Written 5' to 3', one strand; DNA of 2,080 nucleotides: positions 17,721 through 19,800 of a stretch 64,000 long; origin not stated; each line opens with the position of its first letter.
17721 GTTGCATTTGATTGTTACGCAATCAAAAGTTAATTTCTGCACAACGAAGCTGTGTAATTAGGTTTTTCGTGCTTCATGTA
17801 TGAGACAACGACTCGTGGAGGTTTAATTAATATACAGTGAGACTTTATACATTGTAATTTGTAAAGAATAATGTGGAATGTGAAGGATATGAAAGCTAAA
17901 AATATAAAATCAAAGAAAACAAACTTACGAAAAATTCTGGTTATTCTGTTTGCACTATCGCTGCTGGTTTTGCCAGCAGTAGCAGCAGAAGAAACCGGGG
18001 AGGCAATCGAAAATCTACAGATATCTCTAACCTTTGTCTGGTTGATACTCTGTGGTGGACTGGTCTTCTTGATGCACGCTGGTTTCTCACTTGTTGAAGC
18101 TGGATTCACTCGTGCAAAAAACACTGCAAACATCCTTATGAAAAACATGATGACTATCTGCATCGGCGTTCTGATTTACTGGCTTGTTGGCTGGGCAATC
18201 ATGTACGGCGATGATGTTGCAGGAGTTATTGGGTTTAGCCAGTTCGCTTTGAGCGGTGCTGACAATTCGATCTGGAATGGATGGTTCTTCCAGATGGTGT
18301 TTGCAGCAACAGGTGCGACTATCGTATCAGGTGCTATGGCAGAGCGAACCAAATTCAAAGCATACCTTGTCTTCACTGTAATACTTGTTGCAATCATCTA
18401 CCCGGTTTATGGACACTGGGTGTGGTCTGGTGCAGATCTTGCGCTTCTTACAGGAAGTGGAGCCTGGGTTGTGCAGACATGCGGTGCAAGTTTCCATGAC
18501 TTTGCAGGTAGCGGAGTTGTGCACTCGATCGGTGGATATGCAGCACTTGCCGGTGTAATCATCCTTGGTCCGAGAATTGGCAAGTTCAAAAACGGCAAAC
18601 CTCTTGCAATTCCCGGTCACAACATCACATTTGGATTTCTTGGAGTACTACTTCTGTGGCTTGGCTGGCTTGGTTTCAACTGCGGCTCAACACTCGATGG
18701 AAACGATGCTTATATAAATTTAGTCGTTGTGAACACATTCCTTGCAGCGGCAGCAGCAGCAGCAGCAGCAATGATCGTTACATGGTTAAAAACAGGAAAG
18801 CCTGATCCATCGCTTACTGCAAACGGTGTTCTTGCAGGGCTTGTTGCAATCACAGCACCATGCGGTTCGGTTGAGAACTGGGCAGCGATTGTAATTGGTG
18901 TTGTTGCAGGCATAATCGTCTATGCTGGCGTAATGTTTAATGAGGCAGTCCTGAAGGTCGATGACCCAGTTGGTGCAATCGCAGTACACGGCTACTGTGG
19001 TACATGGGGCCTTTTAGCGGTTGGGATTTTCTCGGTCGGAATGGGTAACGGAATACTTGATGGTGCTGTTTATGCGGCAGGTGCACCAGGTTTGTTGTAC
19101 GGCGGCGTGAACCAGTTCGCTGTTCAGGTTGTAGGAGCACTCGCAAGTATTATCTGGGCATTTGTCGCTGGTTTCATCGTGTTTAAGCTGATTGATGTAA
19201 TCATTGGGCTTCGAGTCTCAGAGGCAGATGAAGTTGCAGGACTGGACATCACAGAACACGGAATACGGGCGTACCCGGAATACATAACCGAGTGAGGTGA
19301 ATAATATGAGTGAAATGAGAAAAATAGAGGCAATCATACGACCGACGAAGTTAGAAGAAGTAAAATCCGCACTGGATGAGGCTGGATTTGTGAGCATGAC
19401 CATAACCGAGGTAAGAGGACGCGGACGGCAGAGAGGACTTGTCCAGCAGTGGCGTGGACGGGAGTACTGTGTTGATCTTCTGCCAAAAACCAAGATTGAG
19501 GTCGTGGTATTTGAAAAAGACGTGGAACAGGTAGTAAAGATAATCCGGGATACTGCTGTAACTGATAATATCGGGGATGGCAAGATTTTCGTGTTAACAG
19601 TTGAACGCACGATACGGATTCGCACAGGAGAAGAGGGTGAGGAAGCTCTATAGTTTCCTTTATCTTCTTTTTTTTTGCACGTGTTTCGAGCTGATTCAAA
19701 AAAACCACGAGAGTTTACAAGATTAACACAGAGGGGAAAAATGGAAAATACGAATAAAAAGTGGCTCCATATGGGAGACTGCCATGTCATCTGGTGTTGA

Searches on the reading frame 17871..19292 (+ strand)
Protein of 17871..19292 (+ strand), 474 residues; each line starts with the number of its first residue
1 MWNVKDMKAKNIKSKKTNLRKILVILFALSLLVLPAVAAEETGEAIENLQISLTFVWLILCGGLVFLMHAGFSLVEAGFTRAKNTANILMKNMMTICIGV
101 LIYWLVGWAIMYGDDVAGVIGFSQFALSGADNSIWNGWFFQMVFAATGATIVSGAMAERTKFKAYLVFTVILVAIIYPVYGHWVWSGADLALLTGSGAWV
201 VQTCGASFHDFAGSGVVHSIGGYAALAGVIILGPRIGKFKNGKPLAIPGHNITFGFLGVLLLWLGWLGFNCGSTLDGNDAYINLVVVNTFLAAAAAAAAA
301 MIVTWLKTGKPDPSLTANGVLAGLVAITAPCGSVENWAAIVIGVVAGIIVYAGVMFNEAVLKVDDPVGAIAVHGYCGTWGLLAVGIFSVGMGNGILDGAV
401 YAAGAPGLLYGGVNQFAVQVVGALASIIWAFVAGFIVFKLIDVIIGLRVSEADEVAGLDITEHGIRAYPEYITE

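Call 24: search_protein_families(library=pfam, proteins=[window:17871-19292:+], max_evalue=0.001)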
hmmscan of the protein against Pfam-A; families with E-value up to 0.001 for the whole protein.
window:17871-19292:+ (474 aa): 1 family
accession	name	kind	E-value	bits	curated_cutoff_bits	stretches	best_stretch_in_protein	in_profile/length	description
PF00909.26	Ammonium_transp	-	3.4e-127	424.9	23.2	1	56-468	1-399/399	Ammonium Transporter Family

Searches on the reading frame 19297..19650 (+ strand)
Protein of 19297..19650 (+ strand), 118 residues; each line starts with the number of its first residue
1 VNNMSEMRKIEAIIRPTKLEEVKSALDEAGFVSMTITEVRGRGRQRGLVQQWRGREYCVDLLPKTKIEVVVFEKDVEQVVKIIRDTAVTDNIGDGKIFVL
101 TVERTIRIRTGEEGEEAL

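Call 24: search_protein_families(library=pfam, proteins=[window:19297-19650:+], max_evalue=0.001)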
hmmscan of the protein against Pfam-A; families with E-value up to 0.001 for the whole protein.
window:19297-19650:+ (118 aa): 1 family
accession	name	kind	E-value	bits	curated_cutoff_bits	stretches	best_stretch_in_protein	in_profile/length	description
PF00543.27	P-II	-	2.3e-30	105.4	25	1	7-112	1-102/102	Nitrogen regulatory protein P-II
